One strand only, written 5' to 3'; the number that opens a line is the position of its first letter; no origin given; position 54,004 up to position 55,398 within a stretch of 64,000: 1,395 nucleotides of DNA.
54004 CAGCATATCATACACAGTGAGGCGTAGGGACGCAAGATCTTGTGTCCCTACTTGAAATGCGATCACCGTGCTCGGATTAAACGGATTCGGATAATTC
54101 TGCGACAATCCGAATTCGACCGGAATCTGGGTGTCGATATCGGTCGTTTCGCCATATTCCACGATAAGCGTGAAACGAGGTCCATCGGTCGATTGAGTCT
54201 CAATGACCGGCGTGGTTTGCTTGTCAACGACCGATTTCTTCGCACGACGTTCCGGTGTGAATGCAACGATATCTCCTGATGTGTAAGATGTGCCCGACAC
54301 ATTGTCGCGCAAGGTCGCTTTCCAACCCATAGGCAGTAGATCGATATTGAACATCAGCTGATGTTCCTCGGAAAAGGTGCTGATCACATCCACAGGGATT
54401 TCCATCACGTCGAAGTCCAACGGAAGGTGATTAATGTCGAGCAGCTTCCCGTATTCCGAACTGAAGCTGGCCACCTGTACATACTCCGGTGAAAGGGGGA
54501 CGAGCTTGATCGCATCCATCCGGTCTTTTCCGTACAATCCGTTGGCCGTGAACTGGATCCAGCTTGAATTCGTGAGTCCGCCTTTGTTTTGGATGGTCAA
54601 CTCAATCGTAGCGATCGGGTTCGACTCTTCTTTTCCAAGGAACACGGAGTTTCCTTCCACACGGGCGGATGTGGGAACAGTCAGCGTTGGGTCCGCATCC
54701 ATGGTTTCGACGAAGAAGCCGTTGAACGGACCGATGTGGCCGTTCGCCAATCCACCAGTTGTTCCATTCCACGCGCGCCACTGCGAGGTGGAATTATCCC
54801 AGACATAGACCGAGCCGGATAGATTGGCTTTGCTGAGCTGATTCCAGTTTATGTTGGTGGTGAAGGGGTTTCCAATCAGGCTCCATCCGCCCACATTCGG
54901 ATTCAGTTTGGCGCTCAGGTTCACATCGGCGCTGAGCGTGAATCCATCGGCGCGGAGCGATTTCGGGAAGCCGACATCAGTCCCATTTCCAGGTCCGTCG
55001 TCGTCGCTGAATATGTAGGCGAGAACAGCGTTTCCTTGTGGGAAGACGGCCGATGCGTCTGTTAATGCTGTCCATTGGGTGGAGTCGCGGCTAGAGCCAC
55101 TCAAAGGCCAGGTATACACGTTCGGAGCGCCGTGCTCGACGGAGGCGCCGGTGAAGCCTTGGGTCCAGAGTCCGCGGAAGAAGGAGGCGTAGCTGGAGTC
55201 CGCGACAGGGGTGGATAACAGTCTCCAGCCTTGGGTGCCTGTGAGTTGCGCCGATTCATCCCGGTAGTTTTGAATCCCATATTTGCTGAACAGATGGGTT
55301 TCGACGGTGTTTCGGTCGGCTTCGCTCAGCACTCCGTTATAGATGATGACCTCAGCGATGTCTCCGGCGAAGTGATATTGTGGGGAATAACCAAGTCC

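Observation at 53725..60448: Two giant T9SS cargo proteins carry unrelated heads on a near-identical 464-aa C-terminal module that was duplicated together with its downstream repeat element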

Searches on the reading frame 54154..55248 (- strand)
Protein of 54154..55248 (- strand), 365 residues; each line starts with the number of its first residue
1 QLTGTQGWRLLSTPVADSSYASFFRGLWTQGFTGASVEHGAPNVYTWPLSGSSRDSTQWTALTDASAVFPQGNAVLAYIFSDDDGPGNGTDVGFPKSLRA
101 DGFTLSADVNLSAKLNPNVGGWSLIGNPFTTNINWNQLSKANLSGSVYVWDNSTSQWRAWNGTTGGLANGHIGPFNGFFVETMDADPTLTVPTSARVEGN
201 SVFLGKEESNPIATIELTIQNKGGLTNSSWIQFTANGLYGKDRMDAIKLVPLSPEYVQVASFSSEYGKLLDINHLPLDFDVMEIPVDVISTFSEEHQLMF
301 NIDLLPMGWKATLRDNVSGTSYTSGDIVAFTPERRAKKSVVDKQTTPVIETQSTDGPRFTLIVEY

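Call 22: find_related_loci(query=A1, collection=genome_contigs, flank=8000)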
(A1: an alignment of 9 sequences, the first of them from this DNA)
Query A1 (365 aa) in genome_contigs; peptide patterns used: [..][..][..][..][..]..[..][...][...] (x = any residue, [..] = any of these).
198 stretches matched a pattern; 157 encode a relative of the query (tblastn E <= 1e-3); the best 80 are kept; 73 distinct loci.
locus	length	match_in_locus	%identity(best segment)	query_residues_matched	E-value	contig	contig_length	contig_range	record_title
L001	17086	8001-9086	58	2-364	4e-140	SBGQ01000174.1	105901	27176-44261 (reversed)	MAG: bacterium isolate M1805 scaffold_28_1, whole genome shotgun sequence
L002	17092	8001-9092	50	1-364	4e-115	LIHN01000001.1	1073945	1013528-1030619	MAG: Bacteroidetes bacterium HLUCCA01 ITZX_scaf_2, whole genome shotgun sequence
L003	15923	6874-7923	45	2-349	7e-97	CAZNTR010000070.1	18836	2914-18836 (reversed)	MAG TPA_asm: uncultured Chitinophagales bacterium isolate SRP118108_co5_380 genome assembly, contig: NODE_2629_length_18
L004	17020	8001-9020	45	1-340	5e-91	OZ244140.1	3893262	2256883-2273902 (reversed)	MAG: Balneola sp. isolate 309f8196-daba-491b-809f-a5851e72f20d genome assembly, chromosome: 1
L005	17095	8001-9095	42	2-363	1e-92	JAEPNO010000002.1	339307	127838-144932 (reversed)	MAG: Balneolaceae bacterium isolate HXMU1420-13 NODE_2_length_339307_cov_9.929181, whole genome shotgun sequence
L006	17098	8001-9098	41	2-363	2e-84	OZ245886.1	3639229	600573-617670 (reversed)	MAG: Balneolaceae bacterium isolate 74665a0e-9b19-445b-894a-910980f5f7f2 genome assembly, chromosome: 1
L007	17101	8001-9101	41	2-364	1e-83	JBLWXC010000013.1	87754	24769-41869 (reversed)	MAG: Balneola sp. isolate EA18-04 A18maxbin.021RE.5K@13, whole genome shotgun sequence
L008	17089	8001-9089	40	2-363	5e-81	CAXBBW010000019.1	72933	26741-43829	MAG TPA_asm: uncultured Balneolaceae bacterium isolate ERR2762135_binner13_Refined_12 genome assembly, contig: ERZ342183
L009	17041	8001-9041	42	2-348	8e-80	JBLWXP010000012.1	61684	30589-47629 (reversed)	MAG: Balneola sp. isolate EA21-03 A21maxbin.012RE.5K@12, whole genome shotgun sequence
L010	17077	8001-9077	41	2-363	2e-79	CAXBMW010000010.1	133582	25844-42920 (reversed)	MAG TPA_asm: uncultured Balneolaceae bacterium isolate ERR2762122_metabat2_136 genome assembly, contig: ERZ3421826.281,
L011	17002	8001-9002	43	2-338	5e-79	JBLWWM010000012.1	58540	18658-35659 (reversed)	MAG: Balneola sp. isolate EA15-01 A15.005.metabat.2RE.5K@12, whole genome shotgun sequence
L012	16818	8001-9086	41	2-364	1e-75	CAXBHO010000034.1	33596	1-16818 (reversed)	MAG TPA_asm: uncultured Balneola sp. isolate ERR2762128_binner123_Refined_57 genome assembly, contig: ERZ3421942.1658, w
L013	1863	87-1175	35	1-364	5e-62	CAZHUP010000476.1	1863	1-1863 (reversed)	MAG TPA_asm: uncultured Rhodohalobacter sp. isolate binchicken_co32_118 genome assembly, contig: NODE_125123_length_1863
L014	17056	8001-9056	36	2-364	3e-58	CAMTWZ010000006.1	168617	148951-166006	MAG: uncultured Bacteroidetes bacterium isolate G04_MAG_00058 genome assembly, contig: G04_MAG_00058_000000000007, whole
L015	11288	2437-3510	35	2-363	2e-55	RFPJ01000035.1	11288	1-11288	MAG: Bacteroidetes bacterium isolate WB4_4_482 contig_100_34, whole genome shotgun sequence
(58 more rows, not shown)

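Call 23: search_protein_representatives(alignment_id=A1)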
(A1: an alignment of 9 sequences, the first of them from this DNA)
Query: 9 sequences, 362 profile positions. Proteins with E-value up to 0.001 (for the whole library): 14490; up to 1e-10: 10891; up to 1e-30: 1874. The best 150 are listed.
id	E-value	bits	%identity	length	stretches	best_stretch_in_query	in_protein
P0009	2.8e-155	533.2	-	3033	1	2-362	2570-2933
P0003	1.4e-149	514.4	-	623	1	1-361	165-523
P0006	1.7e-142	491.2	-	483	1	2-362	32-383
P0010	1.7e-134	464.8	-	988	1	2-361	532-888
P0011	2.5e-134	464.3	-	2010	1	2-361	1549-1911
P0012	1.8e-133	461.5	-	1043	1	1-362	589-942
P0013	2.7e-128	444.4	-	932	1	1-362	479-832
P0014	1.4e-124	432.2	-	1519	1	2-361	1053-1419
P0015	4.1e-124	430.7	-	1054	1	1-361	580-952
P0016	3.9e-122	424.2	-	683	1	2-362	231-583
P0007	5.9e-122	423.6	-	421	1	1-330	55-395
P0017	1.0e-121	422.8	-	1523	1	1-361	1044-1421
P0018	1.8e-121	422.0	-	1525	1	1-361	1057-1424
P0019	3.0e-121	421.3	-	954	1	2-361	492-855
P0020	6.5e-121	420.2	-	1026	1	2-362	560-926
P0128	1.3e-84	300.7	-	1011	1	2-360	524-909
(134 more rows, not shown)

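Call 24: predict_structure(alignment_id=A1)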
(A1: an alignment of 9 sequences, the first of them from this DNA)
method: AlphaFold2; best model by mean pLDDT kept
length: 365 residues; sequences in the alignment: 9
mean_pLDDT: 64.9   pTM: 0.50
mean pLDDT of the five models: 64.9, 63.2, 63.1, 61.5, 53.8
residues with pLDDT >= 90: 19; 70-90: 150; 50-70: 106; < 50: 90
segments of 3 or more residues with pLDDT < 50: 1-7, 28-40, 81-101, 162-169, 200-210, 251-254, 335-354
pLDDT, mean of each block of 10 residues (from residue 1): 45 74 56 34 65 58 74 74 34 41 74 84 83 83 74 53 42 75 87 76 34 63 60 68 53 58 68 72 83 77 78 90 87 48 34 65 88
secondary structure, 60 per line:
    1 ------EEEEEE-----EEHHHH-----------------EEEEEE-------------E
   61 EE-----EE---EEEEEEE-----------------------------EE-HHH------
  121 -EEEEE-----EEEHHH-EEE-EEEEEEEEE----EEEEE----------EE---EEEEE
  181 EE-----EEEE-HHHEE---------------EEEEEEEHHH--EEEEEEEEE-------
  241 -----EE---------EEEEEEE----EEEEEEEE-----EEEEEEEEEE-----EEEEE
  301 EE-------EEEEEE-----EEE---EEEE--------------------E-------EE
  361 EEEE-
elements in order: E7-12 H20-23 E41-46 E60-62 E73-79 E122-126 E132-134 E139-141 E143-151 E156-160 E176-182 E188-191 E213-219 E225-233 E257-263 E268-275 E281-290 E296-302 E310-315 E321-323 E327-330 E359-364

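Call 30: find_homologous_proteins(query=A3, max_evalue=1e-10)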
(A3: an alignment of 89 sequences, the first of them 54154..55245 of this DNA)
Query A3 (89 sequences) (364 aa, profile of the alignment): 81 proteins with E <= 1e-10 among 8000 candidates.
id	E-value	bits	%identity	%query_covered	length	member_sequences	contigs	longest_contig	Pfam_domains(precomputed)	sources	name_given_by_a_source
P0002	1.5e-122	428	42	100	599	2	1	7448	PF13385.14,PF18962.8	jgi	jgi:hypothetical protein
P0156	2.6e-112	394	32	100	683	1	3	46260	PF18962.8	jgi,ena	jgi:hypothetical protein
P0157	9.0e-111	389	36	100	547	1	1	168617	PF18962.8,PF13860.13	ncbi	-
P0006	1.0e-100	356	34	100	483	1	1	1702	PF18962.8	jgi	jgi:hypothetical protein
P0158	1.4e-99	352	27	98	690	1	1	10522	PF18962.8,PF13860.13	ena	-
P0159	5.7e-99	350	34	100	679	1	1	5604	PF18962.8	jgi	jgi:hypothetical protein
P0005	4.1e-98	347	33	100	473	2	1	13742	PF18962.8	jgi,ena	-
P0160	1.2e-94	336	31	85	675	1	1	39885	PF18962.8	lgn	-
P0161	1.3e-94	336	32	79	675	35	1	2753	PF18962.8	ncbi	-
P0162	3.3e-82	295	25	100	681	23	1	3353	PF18962.8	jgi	jgi:hypothetical protein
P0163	1.1e-81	293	26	100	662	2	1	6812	PF18962.8,PF13860.13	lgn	-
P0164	1.7e-81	292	25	100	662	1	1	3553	PF18962.8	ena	-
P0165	1.7e-81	292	25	100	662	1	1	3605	PF18962.8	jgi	-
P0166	2.1e-81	292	25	100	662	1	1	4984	PF18962.8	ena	-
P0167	3.4e-81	291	27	100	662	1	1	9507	PF18962.8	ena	-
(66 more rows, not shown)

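Call 41: predict_structure(alignment_id=A4)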
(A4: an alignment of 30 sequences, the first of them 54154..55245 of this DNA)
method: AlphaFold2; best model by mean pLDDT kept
length: 364 residues; sequences in the alignment: 30
mean_pLDDT: 86.6   pTM: 0.62
mean pLDDT of the five models: 86.6, 86.4, 84.7, 82.9, 82.7
residues with pLDDT >= 90: 196; 70-90: 134; 50-70: 31; < 50: 3
segments of 3 or more residues with pLDDT < 50: none
pLDDT, mean of each block of 10 residues (from residue 1): 83 90 93 94 85 71 93 91 73 81 90 90 92 96 93 84 88 92 94 84 57 92 94 83 86 89 90 91 93 92 87 95 92 56 76 85 94
secondary structure, 60 per line:
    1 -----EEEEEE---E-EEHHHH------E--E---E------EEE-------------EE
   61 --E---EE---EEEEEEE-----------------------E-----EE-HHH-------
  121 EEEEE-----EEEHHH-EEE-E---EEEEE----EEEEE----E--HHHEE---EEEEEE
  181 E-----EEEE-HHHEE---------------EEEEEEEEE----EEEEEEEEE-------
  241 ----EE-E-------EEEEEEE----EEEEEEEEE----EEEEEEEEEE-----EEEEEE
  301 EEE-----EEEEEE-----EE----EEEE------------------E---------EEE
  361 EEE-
elements in order: E6-11 H19-22 E43-45 E72-78 E121-125 E131-133 E138-140 E146-150 E155-159 E175-181 E187-190 E212-220 E225-233 E256-262 E267-275 E280-289 E295-303 E309-314 E326-329 E358-363

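Call 44: fold_search(model_id=the predicted structure, library=pdb)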
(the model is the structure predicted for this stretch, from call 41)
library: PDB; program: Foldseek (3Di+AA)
matches with E <= 10: 197; with E <= 0.001: 0
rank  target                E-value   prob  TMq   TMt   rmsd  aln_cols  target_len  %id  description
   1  4jhz_A                1.9e-01  0.04  0.10  0.07  22.7       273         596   12  Structure of E. coli beta-Glucuronidase bound with a novel, potent inhibitor 2-[4-(1,3-benzodioxol-5-ylmethyl)piperazi (released 2013-08-28)
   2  7tzg_D                3.7e-01  0.02  0.10  0.10  25.7       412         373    9  Structure of human LAG3 in complex with antibody single-chain variable fragment (released 2022-05-11)
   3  1yq2_A                3.9e-01  0.04  0.14  0.08  18.5       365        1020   12  beta-galactosidase from Arthrobacter sp. C2-2 (isoenzyme C2-2-1) (released 2005-10-04)
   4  4xup_B                4.1e-01  0.04  0.13  0.14  17.6       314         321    8  Structure of the N-terminal CBM22-1-CBM22-2 tandem domain from Paenibacillus barcinonensis Xyn10C (released 2015-06-03)
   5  4xup_D                4.4e-01  0.03  0.11  0.12  17.4       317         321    7  Structure of the N-terminal CBM22-1-CBM22-2 tandem domain from Paenibacillus barcinonensis Xyn10C (released 2015-06-03)
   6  6czg_A                6.5e-01  0.06  0.10  0.21  15.5       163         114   12  Structure of a redesigned beta barrel, b11L5F_LGL (released 2018-09-19)
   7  1h1i_B                6.9e-01  0.01  0.09  0.10  24.5       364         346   10  CRYSTAL STRUCTURE OF QUERCETIN 2,3-DIOXYGENASE ANAEROBICALLY COMPLEXED WITH THE SUBSTRATE QUERCETN (released 2002-11-28)
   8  3myx_A                7.3e-01  0.01  0.09  0.12  24.1       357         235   11  Crystal structure of a PSPTO_0244 (Protein with unknown function which belongs to Pfam DUF861 family) from Pseudomonas (released 2010-06-09)
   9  6zjs                  7.7e-01  0.03  0.12  0.06  21.9       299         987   11  Cold-adapted beta-D-galactosidase from Arthrobacter sp. 32cB mutant E441Q in complex with galactose (released 2020-08-05)
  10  5c70_B                8.6e-01  0.02  0.11  0.08  22.3       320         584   11  The structure of Aspergillus oryzae beta-glucuronidase (released 2016-06-15)
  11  6se9_A                9.1e-01  0.02  0.13  0.07  22.0       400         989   10  Cold-adapted beta-D-galactosidase from Arthrobacter sp. 32cB mutant E441Q in complex with lactose bound in shallow mod (released 2019-09-11)
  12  1juh_B                9.1e-01  0.01  0.09  0.10  23.7       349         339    9  Crystal Structure of Quercetin 2,3-dioxygenase (released 2002-05-22)
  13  8gum_B                1.0e+00  0.03  0.15  0.15  16.4       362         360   10  Chitin-active AA10 LPMO (GbpA) from Vibrio campbellii (released 2023-06-21)
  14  6l9i_A                1.1e+00  0.01  0.10  0.11  24.4       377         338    9  Crystal Structure of Lactobacillus farciminis Oxalate Decarboxylase Formate Complex (released 2021-01-20)
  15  4xup_F                1.1e+00  0.02  0.13  0.14  17.3       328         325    6  Structure of the N-terminal CBM22-1-CBM22-2 tandem domain from Paenibacillus barcinonensis Xyn10C (released 2015-06-03)
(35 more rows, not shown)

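Call 49: search_solved_structures(query=A3, max_evalue=1)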
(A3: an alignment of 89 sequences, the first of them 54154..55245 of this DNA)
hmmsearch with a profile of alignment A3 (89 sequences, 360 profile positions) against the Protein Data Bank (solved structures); distinct sequences matched with E-value up to 1: 1.
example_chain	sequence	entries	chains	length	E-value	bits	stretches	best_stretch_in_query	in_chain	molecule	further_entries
8gl8_D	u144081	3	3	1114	1.5e-14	57.3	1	54-325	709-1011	RemZ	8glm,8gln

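Call 50: search_protein_families(library=pfam, alignment_id=A4, max_evalue=1)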
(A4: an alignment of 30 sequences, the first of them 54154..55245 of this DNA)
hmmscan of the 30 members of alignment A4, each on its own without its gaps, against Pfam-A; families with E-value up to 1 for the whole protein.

A. member 1, window:54154-55245:- (364 aa): 0 families

B. families by the number of members that match (of 30 scanned): 12 families
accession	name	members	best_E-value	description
PF05801.16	VP2_lagovir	1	0.0047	Lagovirus minor capsid protein VP2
PF21702.3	GLGE_C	1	0.017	GLGE, C-terminal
PF13750.12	Big_3_3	1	0.049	Bacterial Ig-like domain (group 3)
PF20125.4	DUF6515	1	0.05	Family of unknown function (DUF6515)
PF24519.1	Ig-like_Pom152_1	1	0.055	Nucleoporin pom152-like, first immunoglobulin-like domain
PF16732.10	ComP_DUS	1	0.065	Type IV minor pilin ComP, DNA uptake sequence receptor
PF14590.12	DUF4447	1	0.071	Domain of unknown function (DUF4447)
PF09334.17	tRNA-synt_1g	1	0.079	tRNA synthetases class I (M)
PF23896.1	DUF7244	1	0.15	Domain of unknown function (DUF7244)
PF20983.2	ExoU_C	1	0.15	ExoU toxin, C-terminal domain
PF16738.10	CBM26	1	0.18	Starch-binding module 26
PF12445.13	FliC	1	0.3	Flagellin protein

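Call 51: search_solved_structures(query=A3, max_evalue=1, show_alignments=1)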
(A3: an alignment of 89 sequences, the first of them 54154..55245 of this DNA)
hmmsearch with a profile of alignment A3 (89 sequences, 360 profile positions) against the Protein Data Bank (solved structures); distinct sequences matched with E-value up to 1: 1.
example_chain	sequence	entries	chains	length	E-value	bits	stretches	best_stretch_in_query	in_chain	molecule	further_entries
8gl8_D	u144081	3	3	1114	1.5e-14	57.3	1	54-325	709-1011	RemZ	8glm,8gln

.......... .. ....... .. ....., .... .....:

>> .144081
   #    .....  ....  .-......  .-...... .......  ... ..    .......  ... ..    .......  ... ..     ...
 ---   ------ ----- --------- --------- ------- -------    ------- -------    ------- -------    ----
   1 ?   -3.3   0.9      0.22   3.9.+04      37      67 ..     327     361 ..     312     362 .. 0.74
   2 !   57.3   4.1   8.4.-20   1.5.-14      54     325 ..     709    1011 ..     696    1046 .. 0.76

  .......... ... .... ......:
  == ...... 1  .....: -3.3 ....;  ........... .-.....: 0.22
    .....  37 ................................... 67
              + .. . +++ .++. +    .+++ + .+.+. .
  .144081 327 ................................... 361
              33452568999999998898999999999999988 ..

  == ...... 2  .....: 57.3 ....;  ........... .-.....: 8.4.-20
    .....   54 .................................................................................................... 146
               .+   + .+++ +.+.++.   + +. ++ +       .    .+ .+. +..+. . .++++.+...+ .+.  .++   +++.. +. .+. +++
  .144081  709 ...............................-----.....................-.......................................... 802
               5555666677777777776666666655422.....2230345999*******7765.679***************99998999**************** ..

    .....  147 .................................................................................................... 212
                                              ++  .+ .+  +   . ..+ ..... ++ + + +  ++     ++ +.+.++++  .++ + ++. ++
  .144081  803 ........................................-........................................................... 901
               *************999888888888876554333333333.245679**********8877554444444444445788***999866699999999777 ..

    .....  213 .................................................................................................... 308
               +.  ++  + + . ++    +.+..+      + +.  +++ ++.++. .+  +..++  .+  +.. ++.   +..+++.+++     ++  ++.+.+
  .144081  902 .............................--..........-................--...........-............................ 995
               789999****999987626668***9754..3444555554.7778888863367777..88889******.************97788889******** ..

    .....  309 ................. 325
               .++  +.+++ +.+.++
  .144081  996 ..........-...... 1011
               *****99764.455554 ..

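Call 83: search_protein_families(library=pfam, alignment_id=A6, max_evalue=0.001)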
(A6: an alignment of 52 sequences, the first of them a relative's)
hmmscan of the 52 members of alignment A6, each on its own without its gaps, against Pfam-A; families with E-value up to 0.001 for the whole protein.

A. member 1, P0012 (1043 aa): 3 families
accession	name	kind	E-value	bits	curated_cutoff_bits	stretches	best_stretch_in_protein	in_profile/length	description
PF18962.6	Por_Secre_tail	-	9.4e-11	42.3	27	1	965-1039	2-73/75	Secretion system C-terminal sorting domain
PF00041.27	fn3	-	3e-05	24.6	25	0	321-416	3-75/84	Fibronectin type III domain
PF13860.13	FlgD_ig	-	0.00055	20.3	27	0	979-1030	18-75/79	FlgD Ig-like domain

B. families by the number of members that match (of 52 scanned): 29 families (the first 25 are shown)
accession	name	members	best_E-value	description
PF18962.6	Por_Secre_tail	51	5.5e-13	Secretion system C-terminal sorting domain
PF13860.13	FlgD_ig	15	8.3e-08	FlgD Ig-like domain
PF13385.13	Laminin_G_3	7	1.7e-34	Concanavalin A-like lectin/glucanases superfamily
PF03382.20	DUF285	4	1.4e-120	Mycoplasma protein of unknown function, DUF285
PF00932.25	LTD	4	7.1e-30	Lamin Tail Domain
PF13585.12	CHU_C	4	2.4e-05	CHU_C Type IX secretion signal domain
PF25390.1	WD40_RLD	3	2.9e-135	RCC1-like domain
PF00415.24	RCC1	3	2.1e-94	Regulator of chromosome condensation (RCC1) repeat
PF13540.12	RCC1_2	3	8.6e-70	Regulator of chromosome condensation (RCC1) repeat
PF13517.12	FG-GAP_3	2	7.4e-51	FG-GAP-like repeat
PF14312.12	FG-GAP_2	2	2.8e-27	FG-GAP repeat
PF01839.29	FG-GAP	2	9.6e-24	FG-GAP repeat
PF25384.1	Alsin_RLD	2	2.7e-11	Alsin RCC1-like domain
PF07581.17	Glug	2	3.4e-10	The GLUG motif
PF00041.27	fn3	2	4.4e-07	Fibronectin type III domain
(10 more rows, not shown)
